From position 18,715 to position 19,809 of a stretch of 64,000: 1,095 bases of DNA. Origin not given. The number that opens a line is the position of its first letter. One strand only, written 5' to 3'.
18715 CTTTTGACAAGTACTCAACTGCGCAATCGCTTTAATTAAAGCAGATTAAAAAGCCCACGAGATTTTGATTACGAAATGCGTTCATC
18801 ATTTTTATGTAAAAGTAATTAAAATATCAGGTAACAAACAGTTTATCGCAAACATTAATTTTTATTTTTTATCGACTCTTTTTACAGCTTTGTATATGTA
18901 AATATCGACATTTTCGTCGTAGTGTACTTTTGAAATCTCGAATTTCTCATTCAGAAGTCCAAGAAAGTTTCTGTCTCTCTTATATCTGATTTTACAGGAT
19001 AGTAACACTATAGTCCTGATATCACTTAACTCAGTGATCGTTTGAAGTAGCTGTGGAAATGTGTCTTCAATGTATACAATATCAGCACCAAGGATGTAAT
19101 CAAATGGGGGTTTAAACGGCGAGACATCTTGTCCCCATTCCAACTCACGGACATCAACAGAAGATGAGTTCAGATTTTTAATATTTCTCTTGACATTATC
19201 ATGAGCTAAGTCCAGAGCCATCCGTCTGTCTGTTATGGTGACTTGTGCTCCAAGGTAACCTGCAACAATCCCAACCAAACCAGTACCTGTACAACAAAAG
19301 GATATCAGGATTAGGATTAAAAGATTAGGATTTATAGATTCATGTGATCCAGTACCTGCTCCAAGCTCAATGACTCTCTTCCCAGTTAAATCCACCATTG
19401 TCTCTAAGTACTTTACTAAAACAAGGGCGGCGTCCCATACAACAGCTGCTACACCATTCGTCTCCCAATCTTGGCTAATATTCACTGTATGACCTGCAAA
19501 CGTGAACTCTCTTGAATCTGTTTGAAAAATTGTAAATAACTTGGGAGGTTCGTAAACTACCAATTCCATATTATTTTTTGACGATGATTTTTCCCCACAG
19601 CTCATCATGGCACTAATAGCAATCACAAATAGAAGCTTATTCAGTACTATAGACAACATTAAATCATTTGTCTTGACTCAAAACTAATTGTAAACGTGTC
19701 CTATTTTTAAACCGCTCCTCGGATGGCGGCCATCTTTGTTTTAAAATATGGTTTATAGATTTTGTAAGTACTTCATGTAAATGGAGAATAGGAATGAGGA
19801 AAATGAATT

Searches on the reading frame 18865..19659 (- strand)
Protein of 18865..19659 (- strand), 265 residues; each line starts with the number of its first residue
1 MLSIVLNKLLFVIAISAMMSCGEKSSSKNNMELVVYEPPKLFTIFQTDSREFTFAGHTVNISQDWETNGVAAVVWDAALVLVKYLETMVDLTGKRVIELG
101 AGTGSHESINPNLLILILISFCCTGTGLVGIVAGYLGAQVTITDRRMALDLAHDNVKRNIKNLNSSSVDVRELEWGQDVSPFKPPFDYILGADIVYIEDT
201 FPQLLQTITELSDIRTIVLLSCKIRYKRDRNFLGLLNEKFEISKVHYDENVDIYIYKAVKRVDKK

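Call 30: find_homologous_proteins(query=window:18865-19659:-, max_evalue=1e-8)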
Query window:18865-19659:- (265 aa): 625 proteins with E <= 1e-8 among 1663 candidates; the best 120 are listed.
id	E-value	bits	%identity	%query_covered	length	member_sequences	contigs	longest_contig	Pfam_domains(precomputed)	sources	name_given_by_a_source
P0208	2.4e-147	507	91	100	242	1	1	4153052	PF06325.20,PF10294.16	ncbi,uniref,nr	ncbi:protein N-lysine methyltransferase METTL21A-like [Dendronephthya gigantea]|uniref:protein N-lys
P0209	3.1e-91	323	60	98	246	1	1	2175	PF06325.20,PF10294.16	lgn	-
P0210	3.6e-66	241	77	55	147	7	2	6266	PF10294.16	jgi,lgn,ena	jgi:predicted nicotinamide N-methyase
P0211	6.1e-66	241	77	53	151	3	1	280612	PF10294.16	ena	-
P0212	3.1e-65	238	74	55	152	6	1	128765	PF10294.16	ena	-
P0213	7.5e-64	234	48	95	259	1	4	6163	PF10294.16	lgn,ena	-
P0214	3.1e-63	232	74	56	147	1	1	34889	PF10294.16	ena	-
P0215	2.3e-62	229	50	90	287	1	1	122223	PF10294.16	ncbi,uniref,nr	ncbi:protein N-lysine methyltransferase METTL21A-like [Actinia tenebrosa]|uniref:Protein N-lysine me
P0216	8.4e-61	224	47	98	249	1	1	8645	PF06325.20,PF10294.16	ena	-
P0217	1.4e-60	223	50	89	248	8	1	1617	PF10294.16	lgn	-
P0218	3.4e-60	222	48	91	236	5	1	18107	PF06325.20,PF10294.16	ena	-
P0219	3.7e-60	222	50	87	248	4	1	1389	PF06325.20,PF10294.16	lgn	-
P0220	4.7e-60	221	73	52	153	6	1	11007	PF10294.16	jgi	jgi:predicted nicotinamide N-methyase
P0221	1.0e-59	220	50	87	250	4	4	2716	PF10294.16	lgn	-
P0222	1.2e-58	217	47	96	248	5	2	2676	PF10294.16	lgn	-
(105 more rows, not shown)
